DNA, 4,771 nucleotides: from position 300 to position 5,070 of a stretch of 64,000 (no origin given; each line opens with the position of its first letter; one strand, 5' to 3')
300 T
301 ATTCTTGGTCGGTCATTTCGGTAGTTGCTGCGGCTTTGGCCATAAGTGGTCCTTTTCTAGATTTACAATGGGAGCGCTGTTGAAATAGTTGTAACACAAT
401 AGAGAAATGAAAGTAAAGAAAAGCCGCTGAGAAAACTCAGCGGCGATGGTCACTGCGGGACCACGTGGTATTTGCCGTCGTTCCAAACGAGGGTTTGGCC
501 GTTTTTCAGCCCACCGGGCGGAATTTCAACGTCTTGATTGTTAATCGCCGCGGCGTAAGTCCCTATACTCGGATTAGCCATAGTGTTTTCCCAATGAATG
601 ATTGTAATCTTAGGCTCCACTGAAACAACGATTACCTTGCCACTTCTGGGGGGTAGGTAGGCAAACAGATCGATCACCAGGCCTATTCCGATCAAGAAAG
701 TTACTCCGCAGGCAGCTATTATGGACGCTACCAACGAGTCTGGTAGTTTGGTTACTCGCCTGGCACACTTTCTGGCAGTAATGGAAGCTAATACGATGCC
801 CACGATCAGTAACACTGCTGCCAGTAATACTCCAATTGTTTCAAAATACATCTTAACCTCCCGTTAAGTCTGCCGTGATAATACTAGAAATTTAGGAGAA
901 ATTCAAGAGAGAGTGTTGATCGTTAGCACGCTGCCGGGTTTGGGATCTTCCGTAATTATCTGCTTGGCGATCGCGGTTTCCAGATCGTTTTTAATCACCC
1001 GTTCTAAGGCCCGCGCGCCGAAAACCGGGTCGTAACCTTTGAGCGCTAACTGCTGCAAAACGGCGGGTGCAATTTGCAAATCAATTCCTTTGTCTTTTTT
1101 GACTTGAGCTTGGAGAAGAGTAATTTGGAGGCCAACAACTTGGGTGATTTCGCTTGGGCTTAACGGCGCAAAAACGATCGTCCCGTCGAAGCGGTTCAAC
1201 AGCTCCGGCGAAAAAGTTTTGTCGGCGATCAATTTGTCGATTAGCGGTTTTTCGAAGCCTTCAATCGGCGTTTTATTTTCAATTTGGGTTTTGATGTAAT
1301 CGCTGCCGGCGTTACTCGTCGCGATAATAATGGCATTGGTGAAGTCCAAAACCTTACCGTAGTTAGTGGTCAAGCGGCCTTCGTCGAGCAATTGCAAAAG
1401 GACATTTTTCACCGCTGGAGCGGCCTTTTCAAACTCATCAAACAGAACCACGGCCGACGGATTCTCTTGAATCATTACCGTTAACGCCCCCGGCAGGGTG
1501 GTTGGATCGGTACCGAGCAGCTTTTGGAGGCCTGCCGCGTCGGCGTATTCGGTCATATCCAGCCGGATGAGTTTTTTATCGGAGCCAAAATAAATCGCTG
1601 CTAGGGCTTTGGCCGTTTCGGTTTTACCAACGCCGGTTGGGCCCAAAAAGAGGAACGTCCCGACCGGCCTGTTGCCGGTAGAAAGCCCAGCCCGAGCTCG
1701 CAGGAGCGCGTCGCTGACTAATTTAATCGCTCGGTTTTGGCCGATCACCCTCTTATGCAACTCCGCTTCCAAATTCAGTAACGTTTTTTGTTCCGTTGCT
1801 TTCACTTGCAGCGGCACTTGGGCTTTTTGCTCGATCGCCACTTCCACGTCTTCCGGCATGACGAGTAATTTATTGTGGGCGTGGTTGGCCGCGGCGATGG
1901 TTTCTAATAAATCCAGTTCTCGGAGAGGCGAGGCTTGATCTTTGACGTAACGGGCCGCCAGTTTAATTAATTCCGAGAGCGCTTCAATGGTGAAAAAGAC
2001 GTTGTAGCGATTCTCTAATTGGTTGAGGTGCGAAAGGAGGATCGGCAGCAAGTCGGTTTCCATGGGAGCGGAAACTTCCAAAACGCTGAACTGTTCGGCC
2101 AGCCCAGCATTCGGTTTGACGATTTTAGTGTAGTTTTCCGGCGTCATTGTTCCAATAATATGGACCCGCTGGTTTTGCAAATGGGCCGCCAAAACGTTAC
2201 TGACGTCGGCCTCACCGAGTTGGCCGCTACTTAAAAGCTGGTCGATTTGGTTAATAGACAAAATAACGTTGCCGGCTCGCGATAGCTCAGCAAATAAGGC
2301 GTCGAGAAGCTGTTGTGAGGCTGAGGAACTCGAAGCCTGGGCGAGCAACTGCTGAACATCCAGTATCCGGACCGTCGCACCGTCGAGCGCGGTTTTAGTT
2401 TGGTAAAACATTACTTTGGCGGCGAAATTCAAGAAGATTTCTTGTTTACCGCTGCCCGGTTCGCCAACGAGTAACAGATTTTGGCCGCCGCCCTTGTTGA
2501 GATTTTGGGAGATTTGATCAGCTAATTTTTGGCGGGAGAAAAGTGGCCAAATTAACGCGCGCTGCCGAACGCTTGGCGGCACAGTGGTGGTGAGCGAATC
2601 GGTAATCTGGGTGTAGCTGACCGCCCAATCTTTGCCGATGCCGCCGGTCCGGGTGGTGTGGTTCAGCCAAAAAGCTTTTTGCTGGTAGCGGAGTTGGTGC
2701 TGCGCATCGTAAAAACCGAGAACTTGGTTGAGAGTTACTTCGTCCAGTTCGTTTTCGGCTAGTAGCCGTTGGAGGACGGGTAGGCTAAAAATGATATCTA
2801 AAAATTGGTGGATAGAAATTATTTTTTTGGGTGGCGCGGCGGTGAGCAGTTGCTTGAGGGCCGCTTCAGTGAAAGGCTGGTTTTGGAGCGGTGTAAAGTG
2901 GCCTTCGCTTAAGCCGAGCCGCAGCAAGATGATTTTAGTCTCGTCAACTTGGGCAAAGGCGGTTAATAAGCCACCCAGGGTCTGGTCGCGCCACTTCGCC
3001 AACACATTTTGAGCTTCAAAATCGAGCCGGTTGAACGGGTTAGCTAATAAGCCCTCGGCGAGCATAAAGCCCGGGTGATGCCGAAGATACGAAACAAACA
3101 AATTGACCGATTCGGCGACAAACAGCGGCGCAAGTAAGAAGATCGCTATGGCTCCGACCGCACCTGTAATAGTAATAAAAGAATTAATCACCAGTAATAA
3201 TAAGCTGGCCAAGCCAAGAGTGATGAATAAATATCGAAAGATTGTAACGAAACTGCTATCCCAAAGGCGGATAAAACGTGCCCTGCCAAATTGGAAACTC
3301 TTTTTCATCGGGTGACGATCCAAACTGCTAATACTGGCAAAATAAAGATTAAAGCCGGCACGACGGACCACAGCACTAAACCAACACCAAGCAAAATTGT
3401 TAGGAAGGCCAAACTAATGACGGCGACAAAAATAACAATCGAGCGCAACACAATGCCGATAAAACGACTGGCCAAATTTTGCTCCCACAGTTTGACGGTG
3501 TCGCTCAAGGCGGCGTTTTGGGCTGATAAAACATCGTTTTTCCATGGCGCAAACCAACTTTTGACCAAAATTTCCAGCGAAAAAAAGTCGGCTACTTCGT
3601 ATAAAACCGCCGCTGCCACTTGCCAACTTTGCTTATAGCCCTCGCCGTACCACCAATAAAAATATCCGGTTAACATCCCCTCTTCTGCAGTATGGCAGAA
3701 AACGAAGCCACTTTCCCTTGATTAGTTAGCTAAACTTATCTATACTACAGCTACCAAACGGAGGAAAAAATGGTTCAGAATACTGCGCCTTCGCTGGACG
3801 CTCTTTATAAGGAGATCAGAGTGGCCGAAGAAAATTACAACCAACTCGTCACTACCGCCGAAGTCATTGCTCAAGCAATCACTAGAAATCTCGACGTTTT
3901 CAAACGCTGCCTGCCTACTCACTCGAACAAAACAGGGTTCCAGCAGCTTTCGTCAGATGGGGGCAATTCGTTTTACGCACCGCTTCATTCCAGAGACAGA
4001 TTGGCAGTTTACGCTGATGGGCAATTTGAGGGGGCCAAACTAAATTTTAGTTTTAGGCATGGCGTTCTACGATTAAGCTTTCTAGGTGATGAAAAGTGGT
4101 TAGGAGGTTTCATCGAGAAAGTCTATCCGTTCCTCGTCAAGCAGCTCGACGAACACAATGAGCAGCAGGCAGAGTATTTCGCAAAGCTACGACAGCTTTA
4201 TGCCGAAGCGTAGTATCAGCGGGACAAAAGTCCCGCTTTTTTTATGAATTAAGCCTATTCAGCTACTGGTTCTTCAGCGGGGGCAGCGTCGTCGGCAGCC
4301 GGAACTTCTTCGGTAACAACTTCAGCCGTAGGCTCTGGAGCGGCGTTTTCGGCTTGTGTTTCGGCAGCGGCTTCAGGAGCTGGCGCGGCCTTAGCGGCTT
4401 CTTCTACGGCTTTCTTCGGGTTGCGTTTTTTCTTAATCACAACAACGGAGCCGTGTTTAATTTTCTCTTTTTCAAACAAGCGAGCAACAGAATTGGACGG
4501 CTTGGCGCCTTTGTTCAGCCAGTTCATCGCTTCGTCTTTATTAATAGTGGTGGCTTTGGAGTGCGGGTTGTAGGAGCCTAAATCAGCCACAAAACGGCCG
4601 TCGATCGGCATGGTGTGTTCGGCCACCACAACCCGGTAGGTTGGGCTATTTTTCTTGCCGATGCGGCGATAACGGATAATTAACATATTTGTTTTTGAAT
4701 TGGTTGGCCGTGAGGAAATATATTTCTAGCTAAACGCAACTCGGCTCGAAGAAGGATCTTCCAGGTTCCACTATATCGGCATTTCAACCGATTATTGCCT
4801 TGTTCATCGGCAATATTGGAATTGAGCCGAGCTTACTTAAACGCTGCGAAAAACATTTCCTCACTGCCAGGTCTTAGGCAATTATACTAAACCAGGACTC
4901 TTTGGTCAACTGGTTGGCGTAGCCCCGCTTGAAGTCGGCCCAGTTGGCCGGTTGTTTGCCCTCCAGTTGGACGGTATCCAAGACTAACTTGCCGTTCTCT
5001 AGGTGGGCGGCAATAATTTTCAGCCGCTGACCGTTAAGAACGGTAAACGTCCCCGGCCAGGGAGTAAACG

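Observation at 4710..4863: Two-copy structured intergenic element with a compensatory outer helix, placed directly upstream of rpsP and typA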

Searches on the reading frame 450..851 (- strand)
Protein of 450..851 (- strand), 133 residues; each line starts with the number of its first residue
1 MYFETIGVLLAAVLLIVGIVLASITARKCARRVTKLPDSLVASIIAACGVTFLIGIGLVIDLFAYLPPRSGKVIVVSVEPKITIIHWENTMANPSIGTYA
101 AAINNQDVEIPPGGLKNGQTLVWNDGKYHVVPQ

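Call 58: find_encoding_contigs(protein=window:450-851:-, flank=10000, max_places=4)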
Protein window:450-851:- (133 aa): 3 contigs read that carry it; 3 places shown.
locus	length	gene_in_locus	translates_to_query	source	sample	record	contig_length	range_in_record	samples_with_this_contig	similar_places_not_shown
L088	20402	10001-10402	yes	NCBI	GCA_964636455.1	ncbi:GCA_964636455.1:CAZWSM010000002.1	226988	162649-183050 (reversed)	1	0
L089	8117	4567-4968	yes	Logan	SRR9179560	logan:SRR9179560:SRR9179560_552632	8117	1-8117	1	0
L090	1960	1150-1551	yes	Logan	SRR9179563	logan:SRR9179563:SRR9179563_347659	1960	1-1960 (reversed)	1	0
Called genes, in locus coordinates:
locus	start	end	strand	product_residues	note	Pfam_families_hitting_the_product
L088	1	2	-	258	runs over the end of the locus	PF01790:LGT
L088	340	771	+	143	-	PF10502:Peptidase_S26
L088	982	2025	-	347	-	PF13191:AAA_16 (faint), PF00009:GTP_EFTU (weak), PF01926:MMR_HSR1, PF02421:FeoB_N, PF03193:RsgA_GTPase (weak), PF00009:GTP_EFTU (weak), PF01926:MMR_HSR1, PF02421:FeoB_N, +11 more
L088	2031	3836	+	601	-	PF17764:PriA_3primeBD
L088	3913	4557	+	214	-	-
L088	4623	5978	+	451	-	PF01327:Pep_deformylase, PF00551:Formyl_trans_N, PF02911:Formyl_trans_C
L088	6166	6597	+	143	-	PF00886:Ribosomal_S16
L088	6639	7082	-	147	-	-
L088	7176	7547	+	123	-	-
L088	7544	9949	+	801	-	PF00158:Sigma54_activat (faint), PF13401:AAA_22 (faint), PF17871:AAA_lid_9 (weak), PF07724:AAA_2, PF07728:AAA_5, PF00004:AAA, PF10431:ClpB_D2-small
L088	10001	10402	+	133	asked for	-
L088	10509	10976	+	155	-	PF13083:KH_KhpA-B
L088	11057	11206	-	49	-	-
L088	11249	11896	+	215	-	PF01746:tRNA_m1G_MT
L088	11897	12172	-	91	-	-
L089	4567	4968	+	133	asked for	-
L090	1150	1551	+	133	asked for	-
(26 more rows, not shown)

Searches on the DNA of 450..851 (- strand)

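Call 60: search_with_rna_model(model_id=R1, sources=[L088, L090], max_evalue=10, filters=off)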
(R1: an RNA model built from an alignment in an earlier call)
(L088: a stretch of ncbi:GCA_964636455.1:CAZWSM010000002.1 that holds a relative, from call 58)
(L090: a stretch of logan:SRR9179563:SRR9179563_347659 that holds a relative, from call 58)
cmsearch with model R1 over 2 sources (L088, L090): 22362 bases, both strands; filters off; matches with E-value up to 10: 13.
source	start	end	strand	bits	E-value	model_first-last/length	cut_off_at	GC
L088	6018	6114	+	50.8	7.4e-13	15-69/80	no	0.45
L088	4535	4583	-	11.1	0.39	1-80/80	no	0.57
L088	9119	9141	+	8.7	1.9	1-80/80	no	0.43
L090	268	290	+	8.7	1.9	1-80/80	no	0.43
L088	13622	13673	+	8.4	2.3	1-80/80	no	0.48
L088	10623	10684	+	8.1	2.9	1-80/80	no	0.6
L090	1772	1833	+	8.1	2.9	1-80/80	no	0.6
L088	6941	6985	+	7.2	5.3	1-80/80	no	0.44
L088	20093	20128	-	7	6.2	1-80/80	no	0.56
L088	9773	9821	-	6.5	8.5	1-80/80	no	0.51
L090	922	970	-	6.5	8.5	1-80/80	no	0.51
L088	10805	10866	+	6.4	9.1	1-80/80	no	0.55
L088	12850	12888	-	6.3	9.8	1-80/80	no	0.51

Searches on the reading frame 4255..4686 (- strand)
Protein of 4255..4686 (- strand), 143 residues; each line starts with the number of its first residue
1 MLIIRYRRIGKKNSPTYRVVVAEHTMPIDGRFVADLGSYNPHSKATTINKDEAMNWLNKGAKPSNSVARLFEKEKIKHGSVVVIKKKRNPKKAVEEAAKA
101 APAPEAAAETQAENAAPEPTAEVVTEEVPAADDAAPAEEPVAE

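Call 19: find_encoding_contigs(protein=window:4255-4686:-, flank=3000, max_places=10)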
Protein window:4255-4686:- (143 aa): 2 contigs read that carry it; 2 places shown.
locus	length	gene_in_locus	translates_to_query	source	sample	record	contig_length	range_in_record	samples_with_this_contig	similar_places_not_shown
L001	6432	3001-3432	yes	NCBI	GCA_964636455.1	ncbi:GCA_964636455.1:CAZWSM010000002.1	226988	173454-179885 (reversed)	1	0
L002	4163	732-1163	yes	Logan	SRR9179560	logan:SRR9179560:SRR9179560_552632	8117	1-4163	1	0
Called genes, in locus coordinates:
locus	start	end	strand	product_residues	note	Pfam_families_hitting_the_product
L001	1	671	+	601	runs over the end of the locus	PF17764:PriA_3primeBD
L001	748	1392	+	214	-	-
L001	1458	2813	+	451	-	PF01327:Pep_deformylase, PF00551:Formyl_trans_N, PF02911:Formyl_trans_C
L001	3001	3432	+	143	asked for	PF00886:Ribosomal_S16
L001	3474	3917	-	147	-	-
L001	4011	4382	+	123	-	-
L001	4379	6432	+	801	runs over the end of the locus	PF00158:Sigma54_activat (faint), PF13401:AAA_22 (faint), PF17871:AAA_lid_9 (weak), PF07724:AAA_2, PF07728:AAA_5, PF00004:AAA, PF10431:ClpB_D2-small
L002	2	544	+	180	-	?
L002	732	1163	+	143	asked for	PF00886:Ribosomal_S16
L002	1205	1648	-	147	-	-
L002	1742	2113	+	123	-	-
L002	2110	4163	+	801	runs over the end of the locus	PF00158:Sigma54_activat (faint), PF13401:AAA_22 (faint), PF17871:AAA_lid_9 (weak), PF07724:AAA_2, PF07728:AAA_5, PF00004:AAA, PF10431:ClpB_D2-small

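Call 39: find_homologous_proteins(query=window:4255-4686:-, max_evalue=1e-10)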
Query window:4255-4686:- (143 aa): 278 proteins with E <= 1e-10 among 1250 candidates; the best 120 are listed.
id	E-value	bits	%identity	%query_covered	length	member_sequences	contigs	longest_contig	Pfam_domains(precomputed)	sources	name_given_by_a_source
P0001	5.8e-84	297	100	100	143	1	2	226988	PF00886.25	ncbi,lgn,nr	ncbi:MAG TPA: 30S ribosomal protein S16 [Candidatus Saccharimonadales bacterium]|nr:30S ribosomal pr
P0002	2.3e-55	204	95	59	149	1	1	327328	PF00886.25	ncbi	-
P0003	2.0e-54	201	75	99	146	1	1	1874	PF00886.25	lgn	-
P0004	4.0e-54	200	64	100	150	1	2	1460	PF00886.25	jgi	jgi:small subunit ribosomal protein S16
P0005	5.8e-53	196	95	59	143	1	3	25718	PF00886.25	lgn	-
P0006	3.8e-49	184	69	86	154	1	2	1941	PF00886.25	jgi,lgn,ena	jgi:small subunit ribosomal protein S16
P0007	1.9e-48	182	66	100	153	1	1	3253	PF00886.25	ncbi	-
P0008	5.1e-48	180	76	71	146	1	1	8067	PF00886.25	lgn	-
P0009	1.5e-46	176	65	100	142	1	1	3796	PF00886.25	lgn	-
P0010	1.7e-46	175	72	78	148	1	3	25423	PF00886.25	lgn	-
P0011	1.4e-44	169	71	59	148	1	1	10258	PF00886.25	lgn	-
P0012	3.1e-44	168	73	52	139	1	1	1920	PF00886.25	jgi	-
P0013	1.4e-43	166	61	85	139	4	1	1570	PF00886.25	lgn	-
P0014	1.8e-42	162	55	99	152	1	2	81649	PF00886.25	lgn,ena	-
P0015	3.5e-41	158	57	91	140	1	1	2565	PF00886.25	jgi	-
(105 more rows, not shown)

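Call 40: find_encoding_contigs(protein=P0002, flank=10000, max_places=4)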
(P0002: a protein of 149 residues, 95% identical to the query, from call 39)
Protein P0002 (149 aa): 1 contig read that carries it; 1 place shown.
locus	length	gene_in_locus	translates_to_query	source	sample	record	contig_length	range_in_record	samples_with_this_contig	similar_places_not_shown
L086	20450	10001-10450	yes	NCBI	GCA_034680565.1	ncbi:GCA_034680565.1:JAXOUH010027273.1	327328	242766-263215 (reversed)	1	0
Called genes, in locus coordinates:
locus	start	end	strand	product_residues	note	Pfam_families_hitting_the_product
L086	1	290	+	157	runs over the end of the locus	PF04519:Bactofilin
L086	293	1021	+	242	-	-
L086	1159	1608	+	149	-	PF05198:IF3_N, PF00707:IF3_C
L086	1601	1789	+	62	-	PF01632:Ribosomal_L35p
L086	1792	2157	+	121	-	PF00453:Ribosomal_L20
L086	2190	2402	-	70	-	-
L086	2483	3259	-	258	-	PF01790:LGT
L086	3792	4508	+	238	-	-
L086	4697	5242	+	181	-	PF10502:Peptidase_S26, PF00717:Peptidase_S24 (faint)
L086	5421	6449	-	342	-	PF00005:ABC_tran (faint), PF00025:Arf (faint), PF01926:MMR_HSR1, PF02421:FeoB_N, PF03193:RsgA_GTPase (weak), PF00009:GTP_EFTU (weak), PF01926:MMR_HSR1, PF02421:FeoB_N, +9 more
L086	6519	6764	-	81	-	-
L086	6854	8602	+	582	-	PF17764:PriA_3primeBD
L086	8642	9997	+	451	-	PF01327:Pep_deformylase, PF00551:Formyl_trans_N, PF02911:Formyl_trans_C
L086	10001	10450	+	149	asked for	PF00886:Ribosomal_S16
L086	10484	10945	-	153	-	-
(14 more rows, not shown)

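Call 41: find_encoding_contigs(protein=P0005, flank=10000, max_places=4)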
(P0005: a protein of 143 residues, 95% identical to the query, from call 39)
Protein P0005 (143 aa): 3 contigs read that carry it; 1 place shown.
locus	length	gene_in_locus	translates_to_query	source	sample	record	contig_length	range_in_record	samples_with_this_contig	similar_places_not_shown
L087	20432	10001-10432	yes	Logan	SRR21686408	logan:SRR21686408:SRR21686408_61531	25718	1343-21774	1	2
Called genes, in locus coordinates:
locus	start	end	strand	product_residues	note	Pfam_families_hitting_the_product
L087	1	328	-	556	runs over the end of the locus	?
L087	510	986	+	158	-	PF04519:Bactofilin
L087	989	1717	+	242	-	-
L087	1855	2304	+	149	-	PF05198:IF3_N, PF00707:IF3_C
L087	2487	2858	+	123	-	PF00453:Ribosomal_L20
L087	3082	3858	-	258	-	PF01790:LGT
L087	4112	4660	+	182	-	PF10502:Peptidase_S26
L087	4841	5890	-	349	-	PF00025:Arf (faint), PF05621:TniB (faint), PF01926:MMR_HSR1, PF02421:FeoB_N, PF03193:RsgA_GTPase (weak), PF00009:GTP_EFTU (weak), PF02421:FeoB_N, PF01926:MMR_HSR1, +10 more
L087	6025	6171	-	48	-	-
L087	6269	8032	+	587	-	PF17764:PriA_3primeBD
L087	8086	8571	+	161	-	-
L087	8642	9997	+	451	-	PF01327:Pep_deformylase, PF00551:Formyl_trans_N, PF02911:Formyl_trans_C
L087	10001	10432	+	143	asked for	PF00886:Ribosomal_S16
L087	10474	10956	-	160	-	-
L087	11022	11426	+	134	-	-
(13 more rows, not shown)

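Call 91: find_encoding_contigs(protein=P0003, flank=5000, max_places=3)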
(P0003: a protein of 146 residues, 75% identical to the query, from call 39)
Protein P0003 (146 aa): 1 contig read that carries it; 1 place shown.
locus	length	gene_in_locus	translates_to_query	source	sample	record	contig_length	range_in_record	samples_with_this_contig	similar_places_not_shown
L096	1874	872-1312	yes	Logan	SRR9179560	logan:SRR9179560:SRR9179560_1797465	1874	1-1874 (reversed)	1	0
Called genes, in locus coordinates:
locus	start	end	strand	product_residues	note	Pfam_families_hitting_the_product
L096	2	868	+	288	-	?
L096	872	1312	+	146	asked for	PF00886:Ribosomal_S16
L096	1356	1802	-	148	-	-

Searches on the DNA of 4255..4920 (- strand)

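Call 9: search_rna_families(source=window, start=4650, end=4920, threshold=evalue, max_evalue=10, show_alignments=3)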
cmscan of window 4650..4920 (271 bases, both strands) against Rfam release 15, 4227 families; matches with E-value up to 10: 3.
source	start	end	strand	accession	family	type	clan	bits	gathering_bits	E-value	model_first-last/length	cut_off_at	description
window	4702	4793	+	RF00135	snoZ223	Gene; snRNA; snoRNA; CD-box;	CL00051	15.5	45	3.5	1-94/94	no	Small nucleolar RNA Z223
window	4705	4732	+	RF01170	snoU61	Gene; snRNA; snoRNA; CD-box;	CL00067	14.9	55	1.6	1-84/84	no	Small nucleolar RNA U61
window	4805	4869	-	RF01277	snoU54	Gene; snRNA; snoRNA; CD-box;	CL00008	13.4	35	5.2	1-67/67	no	Small nucleolar RNA U54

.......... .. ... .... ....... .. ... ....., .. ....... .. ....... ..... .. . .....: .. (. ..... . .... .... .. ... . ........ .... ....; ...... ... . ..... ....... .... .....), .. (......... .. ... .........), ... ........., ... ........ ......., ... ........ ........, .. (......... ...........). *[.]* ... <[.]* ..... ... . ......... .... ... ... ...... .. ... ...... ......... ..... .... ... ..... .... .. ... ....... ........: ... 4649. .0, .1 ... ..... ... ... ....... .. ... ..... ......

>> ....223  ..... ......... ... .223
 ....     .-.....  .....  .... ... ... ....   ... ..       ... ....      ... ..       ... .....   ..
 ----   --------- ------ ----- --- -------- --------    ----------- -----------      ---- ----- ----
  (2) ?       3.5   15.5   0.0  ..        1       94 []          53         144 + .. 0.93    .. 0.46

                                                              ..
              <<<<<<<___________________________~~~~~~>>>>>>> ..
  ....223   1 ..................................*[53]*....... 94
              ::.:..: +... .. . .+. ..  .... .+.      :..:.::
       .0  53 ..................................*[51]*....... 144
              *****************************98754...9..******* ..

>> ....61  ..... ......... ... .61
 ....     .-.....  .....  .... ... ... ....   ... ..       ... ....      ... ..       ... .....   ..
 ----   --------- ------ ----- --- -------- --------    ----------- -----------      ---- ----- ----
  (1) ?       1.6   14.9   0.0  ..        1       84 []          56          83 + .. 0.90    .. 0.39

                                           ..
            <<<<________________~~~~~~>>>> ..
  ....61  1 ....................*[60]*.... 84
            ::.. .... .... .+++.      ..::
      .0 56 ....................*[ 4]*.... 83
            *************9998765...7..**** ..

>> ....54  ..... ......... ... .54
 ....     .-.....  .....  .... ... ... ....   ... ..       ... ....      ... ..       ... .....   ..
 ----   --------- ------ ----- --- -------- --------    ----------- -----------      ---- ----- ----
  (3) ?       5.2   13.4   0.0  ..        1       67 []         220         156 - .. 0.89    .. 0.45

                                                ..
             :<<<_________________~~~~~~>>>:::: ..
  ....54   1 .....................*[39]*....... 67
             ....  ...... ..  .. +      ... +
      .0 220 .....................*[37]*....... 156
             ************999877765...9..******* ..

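Call 43: search_with_rna_model(model_id=R1, sources=[L086, L087, L002], max_evalue=10, filters=off, show_alignments=4)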
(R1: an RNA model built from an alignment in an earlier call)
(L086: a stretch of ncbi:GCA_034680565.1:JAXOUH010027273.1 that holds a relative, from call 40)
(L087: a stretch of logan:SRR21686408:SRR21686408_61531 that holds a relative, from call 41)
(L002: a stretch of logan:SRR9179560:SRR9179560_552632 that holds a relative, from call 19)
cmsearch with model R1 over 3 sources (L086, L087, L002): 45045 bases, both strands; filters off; matches with E-value up to 10: 10.
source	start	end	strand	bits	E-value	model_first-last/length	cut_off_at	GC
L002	584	680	+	50.8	1.5e-12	15-69/80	no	0.45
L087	14108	14178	+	10.1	1.5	17-67/80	no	0.45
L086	7383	7411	-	8.8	3.6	1-80/80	no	0.69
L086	13029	13051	+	8.8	3.7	1-80/80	no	0.52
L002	3685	3707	+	8.7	3.8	1-80/80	no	0.43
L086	12531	12565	+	8.6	4.1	1-80/80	no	0.51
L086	1580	1620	-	8.3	5.1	1-80/80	no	0.29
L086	17603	17660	+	8.1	5.8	1-80/80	no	0.48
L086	15000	15032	-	7.8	7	1-80/80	no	0.39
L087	9066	9125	-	7.6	8.1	1-80/80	no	0.33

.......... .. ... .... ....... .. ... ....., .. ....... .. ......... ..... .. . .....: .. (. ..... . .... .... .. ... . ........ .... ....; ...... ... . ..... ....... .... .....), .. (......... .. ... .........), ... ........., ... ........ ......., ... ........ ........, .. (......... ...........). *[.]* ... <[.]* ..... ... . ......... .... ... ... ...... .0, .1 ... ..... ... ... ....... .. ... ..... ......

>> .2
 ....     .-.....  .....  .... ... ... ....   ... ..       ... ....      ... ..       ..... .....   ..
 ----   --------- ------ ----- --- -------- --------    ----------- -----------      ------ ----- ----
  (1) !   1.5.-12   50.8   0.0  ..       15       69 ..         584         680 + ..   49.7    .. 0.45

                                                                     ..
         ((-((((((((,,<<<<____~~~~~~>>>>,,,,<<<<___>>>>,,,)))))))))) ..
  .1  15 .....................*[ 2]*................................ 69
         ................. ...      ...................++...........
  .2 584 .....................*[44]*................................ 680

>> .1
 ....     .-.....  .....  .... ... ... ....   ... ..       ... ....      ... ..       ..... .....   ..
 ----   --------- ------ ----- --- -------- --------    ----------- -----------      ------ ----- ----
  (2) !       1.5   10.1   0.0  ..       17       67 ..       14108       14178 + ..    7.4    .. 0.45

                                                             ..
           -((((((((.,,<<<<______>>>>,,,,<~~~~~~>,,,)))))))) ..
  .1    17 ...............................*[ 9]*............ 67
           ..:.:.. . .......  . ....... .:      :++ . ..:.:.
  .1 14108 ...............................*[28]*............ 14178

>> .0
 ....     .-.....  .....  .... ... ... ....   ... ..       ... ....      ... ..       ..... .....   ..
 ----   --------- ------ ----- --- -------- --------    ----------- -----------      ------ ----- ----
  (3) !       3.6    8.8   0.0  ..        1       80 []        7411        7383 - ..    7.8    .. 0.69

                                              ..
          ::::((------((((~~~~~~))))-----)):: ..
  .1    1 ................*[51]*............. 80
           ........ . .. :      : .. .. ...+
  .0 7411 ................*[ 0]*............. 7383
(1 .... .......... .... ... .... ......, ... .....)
